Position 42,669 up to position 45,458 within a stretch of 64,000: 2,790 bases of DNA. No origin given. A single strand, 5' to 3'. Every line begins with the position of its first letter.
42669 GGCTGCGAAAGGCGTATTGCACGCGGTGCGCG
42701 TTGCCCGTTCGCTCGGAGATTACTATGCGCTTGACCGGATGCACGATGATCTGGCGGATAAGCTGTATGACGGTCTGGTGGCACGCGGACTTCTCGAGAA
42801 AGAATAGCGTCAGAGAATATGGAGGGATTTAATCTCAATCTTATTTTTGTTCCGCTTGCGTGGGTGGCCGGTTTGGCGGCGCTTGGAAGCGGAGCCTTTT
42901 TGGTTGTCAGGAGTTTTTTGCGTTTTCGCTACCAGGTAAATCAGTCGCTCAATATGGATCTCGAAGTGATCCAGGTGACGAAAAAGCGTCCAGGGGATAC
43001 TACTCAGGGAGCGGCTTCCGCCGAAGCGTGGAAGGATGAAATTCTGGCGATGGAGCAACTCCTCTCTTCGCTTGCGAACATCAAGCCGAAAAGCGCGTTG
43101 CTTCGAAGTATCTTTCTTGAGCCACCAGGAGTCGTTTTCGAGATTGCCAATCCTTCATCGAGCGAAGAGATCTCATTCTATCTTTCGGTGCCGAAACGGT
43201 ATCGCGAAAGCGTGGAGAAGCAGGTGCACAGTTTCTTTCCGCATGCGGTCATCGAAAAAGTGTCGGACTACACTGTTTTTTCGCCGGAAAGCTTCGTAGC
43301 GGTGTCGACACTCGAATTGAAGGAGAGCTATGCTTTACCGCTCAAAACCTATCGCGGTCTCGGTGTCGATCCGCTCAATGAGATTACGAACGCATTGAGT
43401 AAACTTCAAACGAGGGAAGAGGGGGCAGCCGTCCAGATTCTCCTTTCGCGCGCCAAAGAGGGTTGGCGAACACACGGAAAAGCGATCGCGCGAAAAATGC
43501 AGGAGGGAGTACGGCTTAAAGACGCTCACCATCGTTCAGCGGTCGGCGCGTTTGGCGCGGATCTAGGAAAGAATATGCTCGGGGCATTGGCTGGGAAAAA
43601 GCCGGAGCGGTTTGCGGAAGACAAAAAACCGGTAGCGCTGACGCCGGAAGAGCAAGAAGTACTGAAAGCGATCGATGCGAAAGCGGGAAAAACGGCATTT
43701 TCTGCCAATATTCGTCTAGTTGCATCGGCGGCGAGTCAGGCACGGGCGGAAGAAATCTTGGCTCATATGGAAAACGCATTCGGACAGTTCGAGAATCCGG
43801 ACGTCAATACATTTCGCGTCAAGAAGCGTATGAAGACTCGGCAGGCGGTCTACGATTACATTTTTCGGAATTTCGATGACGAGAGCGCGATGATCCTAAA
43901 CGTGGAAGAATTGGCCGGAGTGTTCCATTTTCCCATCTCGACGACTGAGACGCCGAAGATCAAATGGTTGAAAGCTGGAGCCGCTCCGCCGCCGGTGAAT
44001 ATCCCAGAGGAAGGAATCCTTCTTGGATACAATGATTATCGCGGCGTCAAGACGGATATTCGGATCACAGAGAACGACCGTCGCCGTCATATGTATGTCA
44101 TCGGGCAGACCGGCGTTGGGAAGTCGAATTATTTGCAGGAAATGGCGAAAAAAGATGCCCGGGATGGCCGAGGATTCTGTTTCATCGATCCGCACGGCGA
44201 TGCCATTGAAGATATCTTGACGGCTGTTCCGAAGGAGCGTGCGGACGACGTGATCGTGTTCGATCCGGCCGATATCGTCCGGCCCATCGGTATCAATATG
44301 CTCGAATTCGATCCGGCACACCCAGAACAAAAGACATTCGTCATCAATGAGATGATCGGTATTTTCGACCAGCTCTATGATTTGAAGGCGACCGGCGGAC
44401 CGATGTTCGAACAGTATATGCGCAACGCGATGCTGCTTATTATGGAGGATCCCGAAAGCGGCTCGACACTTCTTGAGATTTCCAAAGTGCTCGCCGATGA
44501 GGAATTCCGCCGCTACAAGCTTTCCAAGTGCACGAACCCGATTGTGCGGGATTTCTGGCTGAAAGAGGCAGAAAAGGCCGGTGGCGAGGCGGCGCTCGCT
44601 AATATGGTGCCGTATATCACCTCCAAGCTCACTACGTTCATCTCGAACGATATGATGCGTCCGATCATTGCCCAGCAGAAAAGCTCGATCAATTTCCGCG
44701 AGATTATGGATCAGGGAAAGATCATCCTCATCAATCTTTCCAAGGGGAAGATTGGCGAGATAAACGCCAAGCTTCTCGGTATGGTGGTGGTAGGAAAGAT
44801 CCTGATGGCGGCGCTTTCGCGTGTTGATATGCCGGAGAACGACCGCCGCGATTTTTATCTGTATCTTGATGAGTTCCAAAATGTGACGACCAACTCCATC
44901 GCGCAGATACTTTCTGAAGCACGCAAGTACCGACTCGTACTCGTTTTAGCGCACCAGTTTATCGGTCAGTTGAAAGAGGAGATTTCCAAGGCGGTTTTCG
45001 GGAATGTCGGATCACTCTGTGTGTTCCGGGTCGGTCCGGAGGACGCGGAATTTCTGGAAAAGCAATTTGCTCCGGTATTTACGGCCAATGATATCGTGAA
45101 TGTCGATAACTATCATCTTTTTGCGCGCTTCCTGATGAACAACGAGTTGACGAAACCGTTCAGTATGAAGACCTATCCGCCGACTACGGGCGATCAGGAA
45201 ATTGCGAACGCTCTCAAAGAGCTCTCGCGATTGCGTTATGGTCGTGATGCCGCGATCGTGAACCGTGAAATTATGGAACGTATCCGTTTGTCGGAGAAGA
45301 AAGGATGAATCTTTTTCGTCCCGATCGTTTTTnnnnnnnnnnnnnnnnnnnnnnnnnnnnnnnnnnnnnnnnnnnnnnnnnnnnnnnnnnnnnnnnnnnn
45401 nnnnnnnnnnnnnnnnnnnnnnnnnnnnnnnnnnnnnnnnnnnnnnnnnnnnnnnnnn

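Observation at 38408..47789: Lineage-specific seven-gene block built around an orphan TrwB/VirD4-like coupling ATPase: candidate undescribed envelope-spanning translocation system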

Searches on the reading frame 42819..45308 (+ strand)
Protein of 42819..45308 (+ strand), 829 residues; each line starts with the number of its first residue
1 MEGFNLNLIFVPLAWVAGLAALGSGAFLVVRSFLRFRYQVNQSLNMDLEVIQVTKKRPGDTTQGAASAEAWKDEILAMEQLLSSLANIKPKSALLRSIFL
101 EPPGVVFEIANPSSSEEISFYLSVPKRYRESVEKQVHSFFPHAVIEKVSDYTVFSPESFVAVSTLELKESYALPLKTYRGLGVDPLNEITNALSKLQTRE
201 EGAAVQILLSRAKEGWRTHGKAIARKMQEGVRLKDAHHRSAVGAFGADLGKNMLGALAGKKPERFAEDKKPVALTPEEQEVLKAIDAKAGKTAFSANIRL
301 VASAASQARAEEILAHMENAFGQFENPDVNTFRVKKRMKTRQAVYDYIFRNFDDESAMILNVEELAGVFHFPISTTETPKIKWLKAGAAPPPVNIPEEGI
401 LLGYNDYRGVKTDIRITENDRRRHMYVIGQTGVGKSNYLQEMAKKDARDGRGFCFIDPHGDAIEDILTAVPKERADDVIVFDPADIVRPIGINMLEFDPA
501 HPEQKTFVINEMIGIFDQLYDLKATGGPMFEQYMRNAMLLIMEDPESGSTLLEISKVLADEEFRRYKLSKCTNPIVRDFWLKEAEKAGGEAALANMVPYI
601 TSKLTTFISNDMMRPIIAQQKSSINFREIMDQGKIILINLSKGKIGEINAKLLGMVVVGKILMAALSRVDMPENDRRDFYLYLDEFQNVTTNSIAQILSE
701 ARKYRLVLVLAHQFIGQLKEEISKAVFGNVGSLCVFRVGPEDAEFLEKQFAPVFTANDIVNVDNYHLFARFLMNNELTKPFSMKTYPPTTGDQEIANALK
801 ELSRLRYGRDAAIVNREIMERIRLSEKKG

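Call 4: search_protein_families(library=pfam, proteins=[window:42819-45308:+], max_evalue=1)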
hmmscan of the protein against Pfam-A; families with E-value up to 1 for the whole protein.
window:42819-45308:+ (829 aa): 8 families
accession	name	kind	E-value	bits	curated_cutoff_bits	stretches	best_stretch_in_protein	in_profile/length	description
PF10412.15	TrwB_AAD_bind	-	1.5e-08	34.4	20.5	2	663-738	230-310/387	Type IV secretion-system coupling protein DNA-binding domain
PF01935.23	DUF87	-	3.8e-06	27.6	23.2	1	408-501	10-96/220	Helicase HerA, central domain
PF12696.13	TraG-D_C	-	2.5e-05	24.6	22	1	679-747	2-73/126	TraM recognition site of TraD and TraG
PF13401.12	AAA_22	-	0.00025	21.8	27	1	421-469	4-53/130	AAA domain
PF25199.1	nSTAND_NTPase5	-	0.0062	16.8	34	1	417-487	36-108/145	Novel STAND NTPase 5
PF13191.12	AAA_16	-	0.0068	17.4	32.6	1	421-473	23-85/167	AAA ATPase domain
PF02534.20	T4SS-DNA_transf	-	0.032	13.5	20.1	1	621-721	248-347/468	Type IV secretory system Conjugative DNA transfer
PF01580.24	FtsK_SpoIIIE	-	0.14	12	24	1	418-442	39-59/221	FtsK/SpoIIIE family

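Call 5: search_protein_families(library=ncbifam, proteins=[window:42819-45308:+], max_evalue=1)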
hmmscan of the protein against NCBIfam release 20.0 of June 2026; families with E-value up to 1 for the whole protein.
window:42819-45308:+ (829 aa): 20 families
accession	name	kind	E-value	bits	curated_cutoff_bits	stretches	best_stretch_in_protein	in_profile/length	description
TIGR03743.1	SXT_TraD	subfamily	1.7e-08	33.4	366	2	412-462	165-215/636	conjugative transfer system coupling protein TraD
NF041447.1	TrbC_conju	equivalog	9.1e-06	24.4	800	1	398-467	104-172/685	F-type conjugative transfer protein TrbC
NF045973.1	conju_CD1115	equivalog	1.1e-05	24.6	250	2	677-743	291-362/442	VirD4-like conjugal transfer protein, CD1115 family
TIGR03754.1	conj_TOL_TraD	equivalog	1.1e-05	24.2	647.55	1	412-467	170-223/643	type IV conjugative transfer system coupling protein TraD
NF053655.1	CedD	equivalog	4e-05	22.5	600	1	407-466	206-265/527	DNA-translocating ATPase CedD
TIGR02759.1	TraD_Ftype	equivalog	0.0013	17.6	521.35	1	663-721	393-452/566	type IV conjugative transfer system coupling protein TraD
NF041017.1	DNA_import_CedB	equivalog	0.0015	17.3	700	1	391-445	245-298/590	DNA import protein CedB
NF010394.0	PRK13822.1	subfamily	0.0024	16.7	443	1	602-721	409-522/643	conjugal transfer coupling protein TraG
TIGR00929.1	VirB4_CagE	subfamily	0.014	13.7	643.1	1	673-769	630-731/792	VirB4 family type IV secretion/conjugal transfer ATPase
NF042944.1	HerA_antiphage_2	equivalog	0.015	14.1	850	1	690-748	451-506/576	anti-phage-associated helicase HerA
TIGR03420.1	DnaA_homol_Hda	equivalog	0.019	14.5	194.8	1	417-482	33-97/226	DnaA regulatory inactivator Hda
TIGR02237.1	recomb_radB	equivalog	0.032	14.1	172.4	1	427-486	17-79/210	DNA repair and recombination protein RadB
NF040819.1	helicase_HerA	equivalog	0.073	11.6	970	1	422-467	156-202/561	DNA double-strand break repair helicase HerA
NF008750.0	PRK11784.1-2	equivalog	0.08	12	241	1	403-446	121-163/346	tRNA 2-selenouridine(34) synthase MnmH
TIGR03167.1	tRNA_sel_U_synt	equivalog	0.082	12.3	219.75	1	403-445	108-150/311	tRNA 2-selenouridine(34) synthase MnmH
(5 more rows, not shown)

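Call 8: find_homologous_proteins(query=window:42819-45308:+)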
Query window:42819-45308:+ (829 aa): 3817 proteins with E <= 0.001 among 8000 candidates; the best 120 are listed.
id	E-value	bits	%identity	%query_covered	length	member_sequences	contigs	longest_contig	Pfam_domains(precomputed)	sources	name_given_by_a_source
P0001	0.0e+0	1851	100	100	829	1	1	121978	PF26449.1,PF10412.16,PF01935.24,PF12696.14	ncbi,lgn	-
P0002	0.0e+0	1600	84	100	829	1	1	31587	PF26449.1,PF10412.16,PF01935.24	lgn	-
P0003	0.0e+0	1550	82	100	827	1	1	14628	PF26449.1,PF10412.16,PF12696.14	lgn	-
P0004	0.0e+0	1512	79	100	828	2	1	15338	PF26449.1,PF10412.16,PF01935.24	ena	-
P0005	0.0e+0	1486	79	99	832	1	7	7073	PF26449.1,PF10412.16,PF01935.24,PF12696.14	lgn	-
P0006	0.0e+0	1485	79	99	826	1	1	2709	PF26449.1,PF10412.16,PF01935.24,PF12696.14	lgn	-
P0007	0.0e+0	1484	79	100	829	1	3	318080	PF26449.1,PF10412.16,PF01935.24,PF12696.14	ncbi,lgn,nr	ncbi:MAG: DUF87 domain-containing protein [Candidatus Moranbacteria bacterium]|nr:DUF87 domain-conta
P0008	0.0e+0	1483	78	100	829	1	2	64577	PF26449.1,PF10412.16,PF12696.14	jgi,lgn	jgi:hypothetical protein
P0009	0.0e+0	1482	79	100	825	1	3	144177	PF26449.1,PF10412.16,PF01935.24,PF12696.14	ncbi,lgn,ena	-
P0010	0.0e+0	1478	79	99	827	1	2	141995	PF26449.1,PF10412.16,PF01935.24,PF12696.14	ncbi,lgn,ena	-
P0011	0.0e+0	1473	78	100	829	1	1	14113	PF26449.1,PF10412.16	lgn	-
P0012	0.0e+0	1472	79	99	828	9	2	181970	PF26449.1,PF10412.16,PF01935.24,PF12696.14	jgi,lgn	jgi:hypothetical protein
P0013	0.0e+0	1471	78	100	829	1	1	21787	PF26449.1,PF10412.16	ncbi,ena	-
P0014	0.0e+0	1471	79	100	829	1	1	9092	PF26449.1,PF10412.16,PF12696.14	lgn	-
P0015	0.0e+0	1470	78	100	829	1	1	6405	PF26449.1,PF10412.16,PF01935.24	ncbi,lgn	ncbi:MAG: DUF87 domain-containing protein [Candidatus Moraniibacteriota bacterium]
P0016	0.0e+0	1468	79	99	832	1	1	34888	PF26449.1,PF10412.16,PF01935.24,PF12696.14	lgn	-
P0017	0.0e+0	1468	78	100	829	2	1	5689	PF26449.1,PF10412.16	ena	-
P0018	0.0e+0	1468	79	99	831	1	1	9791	PF26449.1,PF10412.16,PF01935.24,PF12696.14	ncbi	ncbi:MAG: DUF87 domain-containing protein [Candidatus Moraniibacteriota bacterium]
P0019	0.0e+0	1468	79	100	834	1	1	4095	PF26449.1,PF10412.16,PF01935.24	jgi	-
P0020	0.0e+0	1468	79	100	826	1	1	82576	PF26449.1,PF10412.16,PF01935.24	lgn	-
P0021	0.0e+0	1467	79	100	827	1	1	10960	PF26449.1,PF10412.16,PF01935.24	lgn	-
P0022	0.0e+0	1467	79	100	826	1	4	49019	PF26449.1,PF10412.16,PF01935.24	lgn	-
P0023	0.0e+0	1467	79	99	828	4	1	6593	PF26449.1,PF10412.16,PF01935.24,PF12696.14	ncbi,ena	-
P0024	0.0e+0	1466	79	99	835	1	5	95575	PF26449.1,PF10412.16,PF01935.24,PF12696.14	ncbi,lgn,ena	-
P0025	0.0e+0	1465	78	99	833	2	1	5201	PF26449.1,PF10412.16,PF01935.24,PF12696.14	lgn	-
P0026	0.0e+0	1465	78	99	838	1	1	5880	PF26449.1,PF10412.16,PF01935.24,PF12696.14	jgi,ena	-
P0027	0.0e+0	1464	77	100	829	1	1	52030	PF26449.1,PF10412.16,PF01935.24,PF13401.13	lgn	-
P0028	0.0e+0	1464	79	100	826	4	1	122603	PF26449.1,PF10412.16,PF01935.24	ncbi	-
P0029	0.0e+0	1463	79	99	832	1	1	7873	PF26449.1,PF10412.16,PF01935.24,PF12696.14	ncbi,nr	ncbi:MAG: type IV secretion system DNA-binding domain-containing protein [Candidatus Moranbacteria b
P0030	0.0e+0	1463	78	100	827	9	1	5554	PF26449.1,PF10412.16,PF12696.14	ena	-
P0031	0.0e+0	1463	78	99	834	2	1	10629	PF26449.1,PF10412.16,PF01935.24,PF12696.14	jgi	jgi:hypothetical protein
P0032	0.0e+0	1462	78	100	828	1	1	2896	PF26449.1,PF10412.16,PF01935.24,PF12696.14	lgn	-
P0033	0.0e+0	1462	78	99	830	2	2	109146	PF26449.1,PF10412.16,PF01935.24,PF12696.14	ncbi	-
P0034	0.0e+0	1461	78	99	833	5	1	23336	PF26449.1,PF10412.16,PF01935.24,PF12696.14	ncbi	-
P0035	0.0e+0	1461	78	100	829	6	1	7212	PF26449.1,PF10412.16,PF01935.24,PF12696.14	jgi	jgi:hypothetical protein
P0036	0.0e+0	1461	78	99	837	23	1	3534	PF26449.1,PF10412.16,PF01935.24,PF12696.14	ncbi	-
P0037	0.0e+0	1460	77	100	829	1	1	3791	PF26449.1,PF10412.16,PF01935.24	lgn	-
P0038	0.0e+0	1459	79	99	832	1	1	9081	PF26449.1,PF10412.16,PF01935.24,PF12696.14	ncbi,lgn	-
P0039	0.0e+0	1459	78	100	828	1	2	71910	PF26449.1,PF10412.16,PF01935.24,PF12696.14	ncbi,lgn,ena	ncbi:MAG: TraM recognition domain-containing protein [Patescibacteria group bacterium]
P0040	0.0e+0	1459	78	100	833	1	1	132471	PF26449.1,PF10412.16,PF01935.24,PF12696.14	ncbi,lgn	-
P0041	0.0e+0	1458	78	100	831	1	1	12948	PF26449.1,PF10412.16,PF01935.24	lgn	-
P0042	0.0e+0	1457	78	100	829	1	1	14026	PF26449.1,PF10412.16,PF12696.14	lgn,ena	-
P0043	0.0e+0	1456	78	100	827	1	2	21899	PF26449.1,PF10412.16,PF01935.24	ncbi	-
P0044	0.0e+0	1455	77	99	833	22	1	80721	PF26449.1,PF10412.16,PF01935.24,PF12696.14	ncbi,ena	-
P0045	0.0e+0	1454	78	100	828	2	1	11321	PF26449.1,PF10412.16,PF01935.24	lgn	-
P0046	0.0e+0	1454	77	100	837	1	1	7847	PF26449.1,PF10412.16,PF01935.24,PF12696.14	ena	-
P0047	0.0e+0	1452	77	100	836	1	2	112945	PF26449.1,PF10412.16,PF01935.24,PF12696.14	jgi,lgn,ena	-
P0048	0.0e+0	1450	77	100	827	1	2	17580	PF26449.1,PF10412.16,PF01935.24,PF12696.14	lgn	-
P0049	0.0e+0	1448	77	100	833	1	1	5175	PF26449.1,PF10412.16,PF13401.13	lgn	-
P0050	0.0e+0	1447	77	100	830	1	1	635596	PF26449.1,PF10412.16,PF12696.14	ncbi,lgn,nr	ncbi:MAG: TraM recognition domain-containing protein [Candidatus Moranbacteria bacterium]|nr:TraM re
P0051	0.0e+0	1443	77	99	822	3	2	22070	PF26449.1,PF10412.16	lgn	-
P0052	0.0e+0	1439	76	100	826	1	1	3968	PF26449.1,PF10412.16,PF01935.24,PF12696.14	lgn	-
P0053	0.0e+0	1435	77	99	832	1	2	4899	PF26449.1,PF10412.16,PF01935.24,PF12696.14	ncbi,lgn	-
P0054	0.0e+0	1434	77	100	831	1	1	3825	PF26449.1,PF10412.16,PF12696.14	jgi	-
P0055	0.0e+0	1434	77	100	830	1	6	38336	PF26449.1,PF10412.16,PF12696.14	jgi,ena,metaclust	metaclust:\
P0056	0.0e+0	1429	76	100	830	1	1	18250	PF26449.1,PF10412.16,PF12696.14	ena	-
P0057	0.0e+0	1427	79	96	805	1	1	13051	PF26449.1,PF10412.16,PF01935.24,PF12696.14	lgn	-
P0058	0.0e+0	1426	76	100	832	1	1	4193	PF26449.1,PF10412.16,PF12696.14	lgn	-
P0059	0.0e+0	1424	77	99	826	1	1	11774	PF26449.1,PF10412.16,PF12696.14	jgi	-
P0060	0.0e+0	1424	77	99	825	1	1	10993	PF26449.1,PF10412.16,PF12696.14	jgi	-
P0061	0.0e+0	1423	77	99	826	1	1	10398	PF26449.1,PF10412.16,PF12696.14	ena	-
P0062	0.0e+0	1423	77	99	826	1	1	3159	PF26449.1,PF10412.16,PF12696.14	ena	-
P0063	0.0e+0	1423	77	99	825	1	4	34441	PF26449.1,PF10412.16,PF12696.14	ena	-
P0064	0.0e+0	1423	76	100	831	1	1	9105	PF26449.1,PF12696.14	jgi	jgi:hypothetical protein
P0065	0.0e+0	1421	76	100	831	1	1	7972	PF26449.1,PF10412.16,PF12696.14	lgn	-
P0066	0.0e+0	1420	77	99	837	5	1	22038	PF26449.1,PF10412.16,PF01935.24,PF12696.14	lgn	-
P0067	0.0e+0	1417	76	100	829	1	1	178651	PF26449.1,PF10412.16,PF01935.24,PF12696.14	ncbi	ncbi:MAG: type IV secretory system conjugative DNA transfer family protein [Minisyncoccota bacterium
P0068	0.0e+0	1417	75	100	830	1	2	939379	PF26449.1,PF12696.14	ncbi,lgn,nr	ncbi:MAG: type IV secretion system DNA-binding domain-containing protein [Candidatus Moranbacteria b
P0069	0.0e+0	1417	76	99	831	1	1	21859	PF26449.1,PF10412.16,PF01935.24,PF12696.14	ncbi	ncbi:MAG: DUF87 domain-containing protein [Candidatus Moraniibacteriota bacterium]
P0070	0.0e+0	1415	76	99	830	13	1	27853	PF26449.1,PF10412.16,PF01935.24,PF12696.14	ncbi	-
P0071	0.0e+0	1415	75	100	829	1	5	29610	PF26449.1,PF10412.16,PF12696.14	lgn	-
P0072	0.0e+0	1412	76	99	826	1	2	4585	PF26449.1,PF10412.16,PF01935.24,PF12696.14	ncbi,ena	-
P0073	0.0e+0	1411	76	99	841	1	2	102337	PF26449.1,PF10412.16,PF12696.14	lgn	-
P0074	0.0e+0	1410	75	100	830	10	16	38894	PF26449.1,PF10412.16,PF12696.14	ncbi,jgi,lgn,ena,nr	ncbi:MAG: hypothetical protein CO143_01990 [Candidatus Moranbacteria bacterium CG_4_9_14_3_um_filter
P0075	0.0e+0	1406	75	100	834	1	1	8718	PF26449.1,PF10412.16,PF01935.24,PF12696.14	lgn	-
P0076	0.0e+0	1406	75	99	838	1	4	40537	PF26449.1,PF10412.16,PF01935.24,PF12696.14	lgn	-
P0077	0.0e+0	1406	75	99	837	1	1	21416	PF26449.1,PF10412.16,PF01935.24,PF12696.14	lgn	-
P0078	0.0e+0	1405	74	100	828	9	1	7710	PF26449.1,PF10412.16,PF12696.14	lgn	-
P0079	0.0e+0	1403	76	98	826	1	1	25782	PF26449.1,PF10412.16,PF12696.14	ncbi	ncbi:MAG: TraM recognition domain-containing protein [Candidatus Moraniibacteriota bacterium]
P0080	0.0e+0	1403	76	99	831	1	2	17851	PF26449.1,PF10412.16,PF01935.24,PF12696.14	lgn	-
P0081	0.0e+0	1402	75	99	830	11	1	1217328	PF26449.1,PF10412.16,PF01935.24,PF12696.14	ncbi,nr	ncbi:MAG: DUF87 domain-containing protein [Candidatus Moraniibacteriota bacterium]|nr:MAG: DUF87 dom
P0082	0.0e+0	1402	75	99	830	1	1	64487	PF26449.1,PF10412.16,PF01935.24,PF12696.14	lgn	-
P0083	0.0e+0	1400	74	100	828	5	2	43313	PF26449.1,PF10412.16,PF12696.14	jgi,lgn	jgi:hypothetical protein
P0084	0.0e+0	1400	75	99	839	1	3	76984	PF26449.1,PF10412.16,PF01935.24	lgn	-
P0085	0.0e+0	1399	75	99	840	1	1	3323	PF26449.1,PF10412.16,PF01935.24,PF12696.14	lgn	-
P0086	0.0e+0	1399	76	99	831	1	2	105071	PF26449.1,PF10412.16,PF01935.24,PF12696.14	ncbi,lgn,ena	-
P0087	0.0e+0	1398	75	100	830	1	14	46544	PF26449.1,PF10412.16,PF01935.24,PF12696.14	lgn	-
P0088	0.0e+0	1398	74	100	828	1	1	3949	PF26449.1,PF10412.16,PF12696.14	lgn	-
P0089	0.0e+0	1397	75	100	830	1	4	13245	PF26449.1,PF10412.16,PF01935.24,PF12696.14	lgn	-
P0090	0.0e+0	1395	74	99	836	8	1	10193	PF26449.1,PF10412.16,PF01935.24,PF12696.14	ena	-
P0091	0.0e+0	1394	76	97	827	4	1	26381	PF26449.1,PF10412.16,PF01935.24,PF12696.14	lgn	-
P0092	0.0e+0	1391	74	99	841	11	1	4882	PF26449.1,PF10412.16,PF01935.24,PF12696.14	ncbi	-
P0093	0.0e+0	1391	75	99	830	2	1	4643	PF26449.1,PF10412.16,PF01935.24,PF12696.14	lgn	-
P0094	0.0e+0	1391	75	99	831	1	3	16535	PF26449.1,PF10412.16,PF01935.24,PF12696.14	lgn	-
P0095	0.0e+0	1389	74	99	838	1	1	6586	PF26449.1,PF10412.16,PF01935.24,PF12696.14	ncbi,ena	-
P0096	0.0e+0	1387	75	99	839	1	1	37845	PF26449.1,PF10412.16,PF01935.24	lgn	-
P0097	0.0e+0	1386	75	99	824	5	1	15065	PF26449.1,PF10412.16,PF12696.14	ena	-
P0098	0.0e+0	1384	74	99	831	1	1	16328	PF26449.1,PF10412.16,PF01935.24,PF12696.14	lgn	-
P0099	0.0e+0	1384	74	99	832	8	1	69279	PF26449.1,PF10412.16,PF01935.24,PF12696.14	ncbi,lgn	-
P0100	0.0e+0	1384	74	100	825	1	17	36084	PF26449.1,PF12696.14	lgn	-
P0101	0.0e+0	1381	74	99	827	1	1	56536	PF26449.1,PF10412.16,PF12696.14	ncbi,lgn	-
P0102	0.0e+0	1381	72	99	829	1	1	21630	PF26449.1,PF10412.16,PF12696.14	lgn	-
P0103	0.0e+0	1381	75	99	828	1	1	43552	PF26449.1,PF10412.16,PF01935.24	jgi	jgi:hypothetical protein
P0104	0.0e+0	1377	72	100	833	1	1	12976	PF26449.1,PF10412.16,PF12696.14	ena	-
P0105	0.0e+0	1375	72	100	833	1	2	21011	PF26449.1,PF10412.16,PF12696.14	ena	-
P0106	0.0e+0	1374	72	100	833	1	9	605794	PF26449.1,PF10412.16,PF12696.14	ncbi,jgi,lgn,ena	jgi:hypothetical protein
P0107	0.0e+0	1373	71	100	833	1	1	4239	PF26449.1,PF10412.16,PF12696.14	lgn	-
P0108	0.0e+0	1373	74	99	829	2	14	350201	PF26449.1,PF10412.16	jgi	jgi:hypothetical protein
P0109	0.0e+0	1373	74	99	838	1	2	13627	PF26449.1,PF10412.16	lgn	-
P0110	0.0e+0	1373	74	100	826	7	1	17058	PF26449.1,PF10412.16,PF12696.14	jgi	-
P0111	0.0e+0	1372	71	100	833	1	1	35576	PF26449.1,PF10412.16,PF12696.14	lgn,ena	-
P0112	0.0e+0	1372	71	100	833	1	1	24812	PF26449.1,PF10412.16,PF12696.14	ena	-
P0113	0.0e+0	1372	72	100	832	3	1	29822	PF26449.1,PF10412.16,PF12696.14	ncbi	-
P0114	0.0e+0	1371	71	100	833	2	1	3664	PF26449.1,PF10412.16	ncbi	-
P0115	0.0e+0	1371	71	100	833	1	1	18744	PF26449.1,PF10412.16,PF12696.14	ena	-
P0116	0.0e+0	1370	71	100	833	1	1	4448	PF26449.1,PF10412.16,PF12696.14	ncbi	-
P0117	0.0e+0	1369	73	99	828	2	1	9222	PF26449.1,PF10412.16,PF01935.24,PF12696.14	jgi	jgi:hypothetical protein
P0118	0.0e+0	1369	72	100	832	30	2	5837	PF26449.1,PF10412.16,PF12696.14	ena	-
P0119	0.0e+0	1369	74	99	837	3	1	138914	PF26449.1,PF10412.16,PF01935.24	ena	-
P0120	0.0e+0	1366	74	99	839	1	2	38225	PF26449.1,PF10412.16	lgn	-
